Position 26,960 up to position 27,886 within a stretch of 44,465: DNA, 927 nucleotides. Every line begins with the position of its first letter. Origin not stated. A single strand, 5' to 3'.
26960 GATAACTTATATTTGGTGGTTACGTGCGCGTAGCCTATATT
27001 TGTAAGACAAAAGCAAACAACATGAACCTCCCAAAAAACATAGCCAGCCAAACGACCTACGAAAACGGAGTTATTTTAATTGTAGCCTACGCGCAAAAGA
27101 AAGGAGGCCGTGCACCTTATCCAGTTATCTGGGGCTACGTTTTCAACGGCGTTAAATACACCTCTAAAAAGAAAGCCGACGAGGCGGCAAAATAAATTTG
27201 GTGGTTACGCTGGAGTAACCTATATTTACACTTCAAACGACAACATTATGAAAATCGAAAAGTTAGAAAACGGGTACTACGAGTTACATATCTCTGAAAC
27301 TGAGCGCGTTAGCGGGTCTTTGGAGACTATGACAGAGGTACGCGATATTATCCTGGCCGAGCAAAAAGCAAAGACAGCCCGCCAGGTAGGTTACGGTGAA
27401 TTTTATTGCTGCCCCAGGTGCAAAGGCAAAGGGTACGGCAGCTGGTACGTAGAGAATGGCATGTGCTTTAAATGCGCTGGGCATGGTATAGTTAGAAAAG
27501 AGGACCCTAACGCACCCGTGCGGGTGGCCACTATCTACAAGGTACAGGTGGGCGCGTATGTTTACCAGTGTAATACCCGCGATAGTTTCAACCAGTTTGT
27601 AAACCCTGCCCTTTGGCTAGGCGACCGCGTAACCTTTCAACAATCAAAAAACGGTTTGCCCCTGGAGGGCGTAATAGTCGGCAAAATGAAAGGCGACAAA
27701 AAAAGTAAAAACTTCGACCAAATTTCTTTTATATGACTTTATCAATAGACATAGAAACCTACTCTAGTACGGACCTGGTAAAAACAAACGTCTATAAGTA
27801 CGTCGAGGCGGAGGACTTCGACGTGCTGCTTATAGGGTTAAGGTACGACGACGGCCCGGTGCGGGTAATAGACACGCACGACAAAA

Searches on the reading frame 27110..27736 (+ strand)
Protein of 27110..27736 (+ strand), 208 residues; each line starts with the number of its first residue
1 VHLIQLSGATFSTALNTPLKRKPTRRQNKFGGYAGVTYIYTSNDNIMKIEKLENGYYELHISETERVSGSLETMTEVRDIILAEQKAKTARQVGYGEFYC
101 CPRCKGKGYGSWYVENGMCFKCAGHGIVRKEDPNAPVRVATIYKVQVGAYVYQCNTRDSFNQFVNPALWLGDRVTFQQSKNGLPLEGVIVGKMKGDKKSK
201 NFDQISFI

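Call 17: search_protein_families(library=pfam, proteins=[window:27110-27736:+], max_evalue=0.01)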
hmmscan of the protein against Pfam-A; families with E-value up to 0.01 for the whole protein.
window:27110-27736:+ (208 aa): 2 families
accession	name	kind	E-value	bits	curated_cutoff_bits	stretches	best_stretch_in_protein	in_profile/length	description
PF16745.11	RsgA_N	-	0.001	19.2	27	0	140-182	9-50/54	RsgA N-terminal domain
PF00684.25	DnaJ_CXXCXGXG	-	0.006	17.3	32.7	0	101-135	1-34/65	DnaJ central domain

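Call 42: search_protein_families(library=phrogs, proteins=[window:27110-27736:+], max_evalue=0.001)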
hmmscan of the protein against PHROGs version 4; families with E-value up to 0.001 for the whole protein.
window:27110-27736:+ (208 aa): 0 families
